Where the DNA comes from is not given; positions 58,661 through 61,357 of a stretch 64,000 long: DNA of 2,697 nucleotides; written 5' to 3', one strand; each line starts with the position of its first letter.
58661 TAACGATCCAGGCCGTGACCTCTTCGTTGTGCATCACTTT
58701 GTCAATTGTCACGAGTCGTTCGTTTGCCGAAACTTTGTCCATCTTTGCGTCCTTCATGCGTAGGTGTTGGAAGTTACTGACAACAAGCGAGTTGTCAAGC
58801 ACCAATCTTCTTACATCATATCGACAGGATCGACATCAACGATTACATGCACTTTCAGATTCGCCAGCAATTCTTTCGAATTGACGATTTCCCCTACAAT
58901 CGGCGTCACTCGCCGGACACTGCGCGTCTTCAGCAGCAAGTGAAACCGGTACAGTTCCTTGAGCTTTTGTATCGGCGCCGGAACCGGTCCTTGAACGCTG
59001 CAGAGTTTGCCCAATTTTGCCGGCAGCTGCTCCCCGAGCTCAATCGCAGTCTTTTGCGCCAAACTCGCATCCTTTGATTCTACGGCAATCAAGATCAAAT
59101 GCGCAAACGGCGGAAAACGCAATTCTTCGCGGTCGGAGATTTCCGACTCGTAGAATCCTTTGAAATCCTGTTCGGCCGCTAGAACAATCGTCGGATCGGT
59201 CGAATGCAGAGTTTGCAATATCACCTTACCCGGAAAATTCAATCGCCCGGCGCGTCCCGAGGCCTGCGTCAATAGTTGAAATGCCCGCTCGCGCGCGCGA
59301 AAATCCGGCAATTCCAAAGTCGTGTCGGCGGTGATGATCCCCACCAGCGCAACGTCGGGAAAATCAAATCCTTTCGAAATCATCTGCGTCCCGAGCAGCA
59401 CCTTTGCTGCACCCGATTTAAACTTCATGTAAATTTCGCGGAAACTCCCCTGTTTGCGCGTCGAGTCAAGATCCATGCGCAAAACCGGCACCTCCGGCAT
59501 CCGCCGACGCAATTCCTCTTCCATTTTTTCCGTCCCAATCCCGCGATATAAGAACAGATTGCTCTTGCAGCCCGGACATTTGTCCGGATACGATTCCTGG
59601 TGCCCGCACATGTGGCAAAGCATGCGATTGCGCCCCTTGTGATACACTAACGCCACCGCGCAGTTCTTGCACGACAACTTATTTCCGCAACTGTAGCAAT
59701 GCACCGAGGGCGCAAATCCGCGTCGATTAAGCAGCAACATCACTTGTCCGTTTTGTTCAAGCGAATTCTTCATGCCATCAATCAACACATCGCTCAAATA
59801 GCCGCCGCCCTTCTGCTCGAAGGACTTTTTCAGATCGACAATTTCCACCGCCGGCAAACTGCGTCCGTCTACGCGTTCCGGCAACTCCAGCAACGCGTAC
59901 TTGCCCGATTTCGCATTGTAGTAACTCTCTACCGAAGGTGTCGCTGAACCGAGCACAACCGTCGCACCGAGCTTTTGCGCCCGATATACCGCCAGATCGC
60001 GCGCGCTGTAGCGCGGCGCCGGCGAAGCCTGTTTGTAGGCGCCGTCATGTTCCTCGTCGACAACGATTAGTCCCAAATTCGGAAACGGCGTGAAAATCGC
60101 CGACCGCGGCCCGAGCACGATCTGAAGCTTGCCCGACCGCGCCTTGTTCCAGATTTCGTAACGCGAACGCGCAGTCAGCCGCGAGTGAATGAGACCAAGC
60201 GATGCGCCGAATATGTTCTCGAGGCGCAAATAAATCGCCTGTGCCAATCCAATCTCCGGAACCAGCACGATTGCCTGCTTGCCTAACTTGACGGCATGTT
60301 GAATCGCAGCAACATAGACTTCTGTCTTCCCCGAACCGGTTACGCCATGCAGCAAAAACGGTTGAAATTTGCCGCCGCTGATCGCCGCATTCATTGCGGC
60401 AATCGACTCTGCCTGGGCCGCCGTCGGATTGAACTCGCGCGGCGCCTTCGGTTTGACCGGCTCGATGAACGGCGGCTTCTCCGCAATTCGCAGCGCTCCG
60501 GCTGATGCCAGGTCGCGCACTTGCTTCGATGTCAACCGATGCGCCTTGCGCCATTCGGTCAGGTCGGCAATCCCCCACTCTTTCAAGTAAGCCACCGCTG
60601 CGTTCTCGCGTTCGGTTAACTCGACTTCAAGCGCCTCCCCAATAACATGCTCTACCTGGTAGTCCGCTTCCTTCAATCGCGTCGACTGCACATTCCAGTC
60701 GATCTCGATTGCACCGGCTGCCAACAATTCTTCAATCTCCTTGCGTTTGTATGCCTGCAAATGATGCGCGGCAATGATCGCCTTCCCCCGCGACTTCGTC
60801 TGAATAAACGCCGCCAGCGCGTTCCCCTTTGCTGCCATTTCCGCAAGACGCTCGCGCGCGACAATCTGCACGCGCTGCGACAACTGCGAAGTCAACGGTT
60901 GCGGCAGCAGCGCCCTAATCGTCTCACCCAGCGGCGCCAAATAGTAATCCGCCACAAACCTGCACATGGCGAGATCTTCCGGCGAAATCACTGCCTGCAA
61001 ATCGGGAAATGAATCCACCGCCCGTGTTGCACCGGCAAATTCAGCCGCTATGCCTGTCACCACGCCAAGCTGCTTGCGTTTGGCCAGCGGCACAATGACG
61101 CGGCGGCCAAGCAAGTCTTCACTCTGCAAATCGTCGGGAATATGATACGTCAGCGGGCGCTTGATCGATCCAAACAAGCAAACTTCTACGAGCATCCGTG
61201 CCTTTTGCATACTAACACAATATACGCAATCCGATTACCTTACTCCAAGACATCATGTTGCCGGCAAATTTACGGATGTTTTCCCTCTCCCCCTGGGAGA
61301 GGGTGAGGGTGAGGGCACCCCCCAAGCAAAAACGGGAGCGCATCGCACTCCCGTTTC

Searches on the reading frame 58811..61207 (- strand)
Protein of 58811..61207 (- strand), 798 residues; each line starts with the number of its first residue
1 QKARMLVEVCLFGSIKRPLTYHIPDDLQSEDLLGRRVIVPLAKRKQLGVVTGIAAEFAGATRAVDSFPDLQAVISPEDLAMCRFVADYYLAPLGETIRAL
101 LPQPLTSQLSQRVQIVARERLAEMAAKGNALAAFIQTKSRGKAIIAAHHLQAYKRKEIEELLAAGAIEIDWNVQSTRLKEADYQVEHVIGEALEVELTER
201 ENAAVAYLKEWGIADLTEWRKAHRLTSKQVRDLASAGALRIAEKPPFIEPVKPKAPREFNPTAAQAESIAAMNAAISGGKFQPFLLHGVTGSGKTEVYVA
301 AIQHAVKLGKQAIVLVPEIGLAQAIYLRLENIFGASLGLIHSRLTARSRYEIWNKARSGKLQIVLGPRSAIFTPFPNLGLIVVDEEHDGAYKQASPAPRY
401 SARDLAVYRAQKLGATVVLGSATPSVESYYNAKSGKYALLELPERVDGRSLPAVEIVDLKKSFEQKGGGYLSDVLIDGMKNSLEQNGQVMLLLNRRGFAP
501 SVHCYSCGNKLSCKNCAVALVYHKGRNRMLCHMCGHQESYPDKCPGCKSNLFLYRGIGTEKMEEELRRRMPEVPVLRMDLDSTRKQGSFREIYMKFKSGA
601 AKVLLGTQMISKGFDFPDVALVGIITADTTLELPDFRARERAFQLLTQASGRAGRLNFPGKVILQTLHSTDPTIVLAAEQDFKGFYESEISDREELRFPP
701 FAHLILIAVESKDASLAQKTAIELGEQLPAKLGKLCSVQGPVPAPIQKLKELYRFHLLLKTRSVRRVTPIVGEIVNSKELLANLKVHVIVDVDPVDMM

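Call 17: search_protein_families(library=pfam, proteins=[window:58811-61207:-], max_evalue=0.001)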
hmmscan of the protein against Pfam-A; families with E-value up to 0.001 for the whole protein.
window:58811-61207:- (798 aa): 6 families
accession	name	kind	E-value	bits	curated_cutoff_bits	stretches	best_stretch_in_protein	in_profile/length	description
PF17764.6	PriA_3primeBD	-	1e-18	67.4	22.7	1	8-102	1-96/96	3'DNA-binding domain (3'BD)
PF18074.6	PriA_C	-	4.9e-18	66.2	26.9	1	700-794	1-95/95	Primosomal protein N C-terminal domain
PF00270.35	DEAD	-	1.8e-17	64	26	1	265-427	4-162/167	DEAD/DEAH box helicase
PF00271.37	Helicase_C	-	4.3e-13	49.9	23.5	1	563-656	29-109/110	Helicase conserved C-terminal domain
PF04851.21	ResIII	-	7.2e-11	42.7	22.5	1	259-425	2-163/164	Type III restriction enzyme, res subunit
PF18319.7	Zn_ribbon_PriA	-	5.9e-10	39.4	26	1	513-538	1-26/27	PriA DNA helicase Cys-rich region (CRR) domain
